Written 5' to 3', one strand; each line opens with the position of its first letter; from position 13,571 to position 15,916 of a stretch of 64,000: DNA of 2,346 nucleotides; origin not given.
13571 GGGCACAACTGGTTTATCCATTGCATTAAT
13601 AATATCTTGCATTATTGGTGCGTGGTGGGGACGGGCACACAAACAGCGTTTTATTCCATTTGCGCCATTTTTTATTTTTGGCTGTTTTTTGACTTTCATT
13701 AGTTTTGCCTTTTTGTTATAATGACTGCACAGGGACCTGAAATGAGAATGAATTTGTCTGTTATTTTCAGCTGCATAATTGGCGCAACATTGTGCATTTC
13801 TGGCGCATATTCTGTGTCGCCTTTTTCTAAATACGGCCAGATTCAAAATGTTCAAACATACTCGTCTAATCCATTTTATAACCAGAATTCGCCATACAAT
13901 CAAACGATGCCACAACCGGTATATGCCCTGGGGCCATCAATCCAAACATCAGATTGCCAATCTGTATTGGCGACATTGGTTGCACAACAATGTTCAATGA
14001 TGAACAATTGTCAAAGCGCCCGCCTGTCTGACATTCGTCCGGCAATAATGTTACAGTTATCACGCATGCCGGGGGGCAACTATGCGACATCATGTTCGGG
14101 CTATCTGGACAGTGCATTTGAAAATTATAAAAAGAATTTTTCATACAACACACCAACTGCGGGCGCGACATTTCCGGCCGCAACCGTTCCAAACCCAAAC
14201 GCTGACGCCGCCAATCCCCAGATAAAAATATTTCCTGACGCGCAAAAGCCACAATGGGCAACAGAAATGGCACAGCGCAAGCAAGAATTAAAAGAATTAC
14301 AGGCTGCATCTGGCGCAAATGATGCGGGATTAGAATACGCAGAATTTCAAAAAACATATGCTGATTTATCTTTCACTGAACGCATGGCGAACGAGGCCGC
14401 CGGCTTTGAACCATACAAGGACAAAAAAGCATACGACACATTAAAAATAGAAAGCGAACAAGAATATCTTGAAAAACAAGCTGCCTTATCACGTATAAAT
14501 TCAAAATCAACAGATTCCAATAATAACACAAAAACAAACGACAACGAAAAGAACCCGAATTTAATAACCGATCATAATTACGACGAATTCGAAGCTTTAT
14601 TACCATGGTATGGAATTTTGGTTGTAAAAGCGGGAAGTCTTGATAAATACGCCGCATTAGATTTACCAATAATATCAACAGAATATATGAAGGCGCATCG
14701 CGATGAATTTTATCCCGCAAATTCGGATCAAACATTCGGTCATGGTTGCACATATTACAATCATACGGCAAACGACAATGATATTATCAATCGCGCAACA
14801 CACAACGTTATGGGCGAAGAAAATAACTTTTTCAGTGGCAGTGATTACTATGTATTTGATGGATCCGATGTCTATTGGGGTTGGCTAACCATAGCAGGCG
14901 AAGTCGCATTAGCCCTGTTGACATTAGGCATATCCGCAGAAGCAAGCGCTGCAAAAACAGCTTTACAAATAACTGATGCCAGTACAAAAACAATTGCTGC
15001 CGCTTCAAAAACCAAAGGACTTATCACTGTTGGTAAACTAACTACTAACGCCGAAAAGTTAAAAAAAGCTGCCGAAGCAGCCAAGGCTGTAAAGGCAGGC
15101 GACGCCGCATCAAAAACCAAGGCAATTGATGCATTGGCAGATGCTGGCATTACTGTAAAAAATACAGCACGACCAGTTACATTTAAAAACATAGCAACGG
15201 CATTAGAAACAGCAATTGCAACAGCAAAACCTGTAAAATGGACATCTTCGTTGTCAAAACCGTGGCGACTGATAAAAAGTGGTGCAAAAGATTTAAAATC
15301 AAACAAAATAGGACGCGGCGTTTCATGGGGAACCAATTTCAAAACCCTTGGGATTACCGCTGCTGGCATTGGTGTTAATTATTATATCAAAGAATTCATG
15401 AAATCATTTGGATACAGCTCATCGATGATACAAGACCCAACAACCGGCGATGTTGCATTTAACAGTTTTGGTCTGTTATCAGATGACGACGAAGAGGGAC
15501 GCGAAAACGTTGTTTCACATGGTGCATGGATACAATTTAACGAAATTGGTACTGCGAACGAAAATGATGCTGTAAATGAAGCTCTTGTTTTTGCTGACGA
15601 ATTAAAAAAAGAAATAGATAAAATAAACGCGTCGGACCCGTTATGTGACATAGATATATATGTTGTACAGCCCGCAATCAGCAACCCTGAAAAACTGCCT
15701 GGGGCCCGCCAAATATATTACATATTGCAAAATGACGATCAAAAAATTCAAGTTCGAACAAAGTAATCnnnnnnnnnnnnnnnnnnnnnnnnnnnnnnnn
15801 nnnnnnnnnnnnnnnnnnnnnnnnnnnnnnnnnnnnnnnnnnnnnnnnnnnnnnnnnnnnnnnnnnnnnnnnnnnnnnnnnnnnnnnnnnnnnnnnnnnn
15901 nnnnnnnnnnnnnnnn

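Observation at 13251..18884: Translationally coupled operon: orphan A24 peptidase-like gene, two large paralogous membrane proteins, GH108 muramidase and a small Cys protein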

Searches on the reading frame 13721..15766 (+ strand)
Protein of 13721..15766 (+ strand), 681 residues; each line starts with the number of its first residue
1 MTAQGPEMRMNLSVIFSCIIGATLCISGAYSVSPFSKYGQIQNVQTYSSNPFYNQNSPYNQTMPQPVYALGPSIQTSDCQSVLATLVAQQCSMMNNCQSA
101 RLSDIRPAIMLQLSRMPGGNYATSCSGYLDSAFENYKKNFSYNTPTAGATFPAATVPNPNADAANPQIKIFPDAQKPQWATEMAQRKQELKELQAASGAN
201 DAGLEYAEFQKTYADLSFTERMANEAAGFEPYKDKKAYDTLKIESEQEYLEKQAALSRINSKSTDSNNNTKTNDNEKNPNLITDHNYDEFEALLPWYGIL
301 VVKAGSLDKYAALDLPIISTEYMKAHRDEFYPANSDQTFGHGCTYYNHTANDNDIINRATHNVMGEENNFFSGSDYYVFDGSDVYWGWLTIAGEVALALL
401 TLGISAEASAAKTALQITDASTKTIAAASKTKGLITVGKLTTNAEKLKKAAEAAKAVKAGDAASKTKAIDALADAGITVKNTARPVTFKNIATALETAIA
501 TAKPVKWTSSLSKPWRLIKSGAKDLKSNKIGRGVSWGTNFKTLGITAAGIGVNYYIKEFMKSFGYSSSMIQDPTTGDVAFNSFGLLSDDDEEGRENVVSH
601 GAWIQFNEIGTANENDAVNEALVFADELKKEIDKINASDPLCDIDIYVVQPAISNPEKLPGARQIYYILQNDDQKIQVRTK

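Call 3: search_protein_families(library=pfam, proteins=[window:13721-15766:+], max_evalue=0.1)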
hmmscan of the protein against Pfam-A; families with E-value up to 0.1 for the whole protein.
window:13721-15766:+ (681 aa): 0 families

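Call 4: search_protein_families(library=ncbifam, proteins=[window:13721-15766:+], max_evalue=0.1)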
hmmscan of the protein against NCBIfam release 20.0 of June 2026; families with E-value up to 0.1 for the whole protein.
window:13721-15766:+ (681 aa): 1 family
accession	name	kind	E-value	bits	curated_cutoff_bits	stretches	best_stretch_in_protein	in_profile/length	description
NF007378.0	PRK09890.1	equivalog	0.042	14.1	144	0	581-619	16-52/70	cold shock protein CspG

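Call 5: search_protein_families(library=phrogs, proteins=[window:13721-15766:+], max_evalue=0.1)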
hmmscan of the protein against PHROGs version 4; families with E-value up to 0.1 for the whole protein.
window:13721-15766:+ (681 aa): 1 family
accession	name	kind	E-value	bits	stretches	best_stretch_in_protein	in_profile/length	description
phrog_38762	-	unknown function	0.04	14.9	0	341-379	87-124/162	-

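Call 15: find_homologous_proteins(query=window:13721-15766:+, max_evalue=0.001)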
Query window:13721-15766:+ (681 aa): 76 proteins with E <= 0.001 among 8000 candidates.
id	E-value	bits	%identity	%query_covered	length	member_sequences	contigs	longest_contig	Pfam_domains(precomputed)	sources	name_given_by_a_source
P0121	0.0e+0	1463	96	99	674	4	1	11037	-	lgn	-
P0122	2.9e-265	900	61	99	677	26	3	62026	-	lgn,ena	-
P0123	2.4e-252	857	63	91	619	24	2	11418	-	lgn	-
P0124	1.6e-247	841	56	99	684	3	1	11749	-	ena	-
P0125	9.5e-242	822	89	60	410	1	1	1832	-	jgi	jgi:hypothetical protein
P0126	4.0e-241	820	53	99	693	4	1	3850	-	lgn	-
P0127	4.1e-234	797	55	99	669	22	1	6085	-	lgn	-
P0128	2.4e-233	795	54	98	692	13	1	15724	-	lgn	-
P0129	7.4e-232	790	54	98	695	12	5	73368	-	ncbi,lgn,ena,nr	ncbi:MAG: hypothetical protein IKB10_00805 [Alphaproteobacteria bacterium]|nr:hypothetical protein [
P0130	3.4e-228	778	54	99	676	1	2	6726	-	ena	-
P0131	2.7e-227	775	54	99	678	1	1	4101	-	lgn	-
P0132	2.9e-226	771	54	91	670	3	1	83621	-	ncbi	-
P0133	2.5e-225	768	55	96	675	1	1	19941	-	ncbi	-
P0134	4.7e-221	754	52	99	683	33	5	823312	-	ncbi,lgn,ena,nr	ncbi:MAG: hypothetical protein IJ276_03560 [Alphaproteobacteria bacterium]|nr:hypothetical protein [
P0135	7.4e-215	734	52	99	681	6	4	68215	-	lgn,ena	-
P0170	2.6e-66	243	44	40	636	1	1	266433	-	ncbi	-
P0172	5.0e-65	239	49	36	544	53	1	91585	PF05838.18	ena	-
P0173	1.4e-64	237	52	35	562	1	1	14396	-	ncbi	ncbi:MAG: hypothetical protein ACLRFK_03480 [Alphaproteobacteria bacterium]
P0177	8.2e-63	231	48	35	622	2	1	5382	-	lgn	-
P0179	4.8e-61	225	48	35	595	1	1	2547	-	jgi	jgi:hypothetical protein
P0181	3.6e-60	222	44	35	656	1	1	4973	PF21671.3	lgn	-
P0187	3.2e-57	213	46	36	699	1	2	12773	-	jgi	jgi:hypothetical protein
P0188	2.2e-56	210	44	37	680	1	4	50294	-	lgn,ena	-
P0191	3.4e-54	203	43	37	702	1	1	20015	-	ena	-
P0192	4.3e-54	202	38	40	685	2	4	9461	-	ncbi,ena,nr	ncbi:MAG: hypothetical protein IJQ55_01530 [Alphaproteobacteria bacterium]|nr:hypothetical protein [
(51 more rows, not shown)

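Call 49: search_protein_families(library=pfam, proteins=[P0170, P0172, P0173, P0177, P0179, P0181, P0187, P0188, P0191, P0192], max_evalue=0.01)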
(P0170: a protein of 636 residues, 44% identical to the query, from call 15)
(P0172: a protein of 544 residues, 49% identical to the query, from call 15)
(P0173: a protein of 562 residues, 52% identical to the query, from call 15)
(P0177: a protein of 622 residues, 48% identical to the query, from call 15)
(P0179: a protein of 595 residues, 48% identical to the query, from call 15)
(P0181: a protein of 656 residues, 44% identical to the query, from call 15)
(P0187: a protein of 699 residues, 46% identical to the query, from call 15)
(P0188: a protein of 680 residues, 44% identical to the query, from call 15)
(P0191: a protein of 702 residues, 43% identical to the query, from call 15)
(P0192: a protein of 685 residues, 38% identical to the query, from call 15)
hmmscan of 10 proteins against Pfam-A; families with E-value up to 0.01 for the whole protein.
P0170 (636 aa): 0 families

P0172 (544 aa): 1 family
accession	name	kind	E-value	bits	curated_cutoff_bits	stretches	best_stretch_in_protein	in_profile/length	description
PF05838.17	Glyco_hydro_108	-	1.2e-13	51.8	21.2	1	385-459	3-85/85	Glycosyl hydrolase 108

P0173 (562 aa): 1 family
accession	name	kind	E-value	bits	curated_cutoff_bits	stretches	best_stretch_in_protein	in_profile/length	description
PF09479.16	Flg_new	-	0.0013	19.3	27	1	286-328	25-65/65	Listeria-Bacteroides repeat domain (List_Bact_rpt)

P0177 (622 aa): 0 families

P0179 (595 aa): 0 families

P0181 (656 aa): 2 families
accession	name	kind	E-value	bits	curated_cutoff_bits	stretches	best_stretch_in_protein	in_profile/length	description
PF21671.2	CPL1-like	-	3e-07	30.8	27.4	1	356-400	15-59/60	Protein CPL1-like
PF12662.13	cEGF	-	0.0031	17.8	26.6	0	386-401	5-20/24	Complement Clr-like EGF-like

P0187 (699 aa): 0 families

P0188 (680 aa): 0 families

P0191 (702 aa): 0 families

P0192 (685 aa): 1 family
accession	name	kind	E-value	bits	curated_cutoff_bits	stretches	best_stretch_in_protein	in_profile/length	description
PF04888.17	SseC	-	0.0069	16.4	30.2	0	422-530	129-218/312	Secretion system effector C (SseC) like family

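Call 64: predict_structure(alignment_id=A2)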
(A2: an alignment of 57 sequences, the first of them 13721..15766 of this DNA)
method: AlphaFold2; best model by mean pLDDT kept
length: 681 residues; sequences in the alignment: 57
mean_pLDDT: 68.0   pTM: 0.47
mean pLDDT of the five models: 68.0, 66.4, 66.1, 65.8, 63.7
residues with pLDDT >= 90: 162; 70-90: 188; 50-70: 142; < 50: 189
segments of 3 or more residues with pLDDT < 50: 1-10, 27-50, 63-70, 145-157, 162-173, 200-210, 262-286, 385-415, 505-523, 543-567, 596-599
pLDDT, mean of each block of 10 residues (from residue 1): 43 67 50 35 39 56 46 80 95 91 95 84 92 94 49 44 44 59 77 63 38 66 66 56 71 81 42 34 53 87 95 91 93 79 74 87 77 77 47 29 25 46 63 70 84 94 95 91 91 85 47 40 57 76 41 41 48 67 83 51 69 76 91 90 94 88 91 88 65
secondary structure, 60 per line:
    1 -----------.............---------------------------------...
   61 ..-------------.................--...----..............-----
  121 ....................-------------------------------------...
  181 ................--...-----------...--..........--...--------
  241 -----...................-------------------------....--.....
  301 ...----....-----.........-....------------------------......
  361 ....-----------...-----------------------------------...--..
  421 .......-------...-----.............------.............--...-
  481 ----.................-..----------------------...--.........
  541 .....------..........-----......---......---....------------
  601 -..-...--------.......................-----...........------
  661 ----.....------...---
elements in order (helices of 4 or more, strands of 3 or more residues): H12-24 H58-62 H76-92 H102-115 H121-140 H178-196 H218-227 H246-264 E290-293 E296-303 H308-311 E317-319 H320-325 H327-330 H355-364 E376-378 E414-416 H419-427 E435-437 H444-455 H462-474 E477-479 H485-501 H532-545 H552-561 E567-572 E576-581 E585-588 E605-607 H616-638 E644-654 E665-669 E676-678

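Call 68: fold_search(model_id=the predicted structure, library=pdb)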
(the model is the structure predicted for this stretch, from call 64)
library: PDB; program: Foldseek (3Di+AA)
matches with E <= 10: 32; with E <= 0.001: 0
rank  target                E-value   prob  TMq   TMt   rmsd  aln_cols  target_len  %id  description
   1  4zfk_C                2.0e+00  0.01  0.05  0.09  12.4        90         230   18  Ergothioneine-biosynthetic Ntn hydrolase EgtC with glutamine (released 2015-07-01)
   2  1ab8_A                3.3e+00  0.08  0.07  0.20   5.4        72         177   14  RAT TYPE II ADENYLYL CYCLASE C2 DOMAIN/FORSKOLIN COMPLEX (released 1997-05-15)
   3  9c3h_SB               3.5e+00  0.08  0.05  0.13  20.1        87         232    8  Structure of the CNOT3-bound human 80S ribosome with tRNA-ARG in the P-site. (released 2024-12-04)
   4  4zfk_D                3.5e+00  0.02  0.04  0.09   9.5        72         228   15  Ergothioneine-biosynthetic Ntn hydrolase EgtC with glutamine (released 2015-07-01)
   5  9jm5_C                4.3e+00  0.09  0.05  0.31   9.7        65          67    8  Crystal structure of de novo designed light-responsive oligomer C4-13 (LRO-C4-13) (released 2025-08-27)
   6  1azs_B                4.8e+00  0.06  0.07  0.20   6.5        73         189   12  COMPLEX OF GS-ALPHA WITH THE CATALYTIC DOMAINS OF MAMMALIAN ADENYLYL CYCLASE (released 1998-02-25)
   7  1mwk_A                5.1e+00  0.08  0.05  0.10   8.1        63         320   16  ParM from plasmid R1 APO form (released 2003-01-28)
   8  1f44_A                5.1e+00  0.06  0.05  0.10  13.4       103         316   16  CRYSTAL STRUCTURE OF TRIMERIC CRE RECOMBINASE-LOX COMPLEX (released 2001-10-12)
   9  7cpu_Ld               5.1e+00  0.02  0.04  0.18  12.9        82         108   12  Cryo-EM structure of 80S ribosome from mouse kidney (released 2022-02-02)
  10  6n0v_A                5.4e+00  0.01  0.06  0.09  13.4       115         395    8  tRNA ligase (released 2019-01-09)
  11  8iue_4                6.3e+00  0.03  0.06  0.10  29.8       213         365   13  RNA polymerase III pre-initiation complex melting complex 1 (released 2023-05-24)
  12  1x4o_MODEL_1_A        7.0e+00  0.08  0.07  0.31   7.6        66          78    9  Solution structure of SURP domain in splicing factor 4 (released 2005-11-14)
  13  7z3q_A                7.0e+00  0.06  0.06  0.25  10.0        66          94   14  Crystal structure of the human leptin:LepR-CRH2 encounter complex to 3.6 A resolution. (released 2023-03-22)
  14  9jm5_A                7.0e+00  0.06  0.05  0.30   9.7        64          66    9  Crystal structure of de novo designed light-responsive oligomer C4-13 (LRO-C4-13) (released 2025-08-27)
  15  4cei_B                7.0e+00  0.04  0.05  0.03  13.7        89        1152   12  Crystal structure of ADPNP-bound AddAB with a forked DNA substrate (released 2014-03-12)
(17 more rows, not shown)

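Call 76: search_solved_structures(query=A2, max_evalue=1)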
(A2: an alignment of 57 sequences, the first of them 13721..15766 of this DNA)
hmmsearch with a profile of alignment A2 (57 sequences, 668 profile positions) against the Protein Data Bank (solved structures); distinct sequences matched with E-value up to 1: 2.
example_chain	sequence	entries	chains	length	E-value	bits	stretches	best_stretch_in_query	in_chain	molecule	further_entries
9vf5_A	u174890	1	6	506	0.23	13.5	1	367-471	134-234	L-arabinose isomerase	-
4u3s_B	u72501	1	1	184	0.63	12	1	515-586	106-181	Cellulosomal scaffoldin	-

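Call 80: search_protein_families(library=padloc, proteins=[window:13721-15766:+], max_evalue=0.01)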
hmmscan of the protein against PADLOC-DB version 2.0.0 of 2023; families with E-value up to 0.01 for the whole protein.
window:13721-15766:+ (681 aa): 0 families
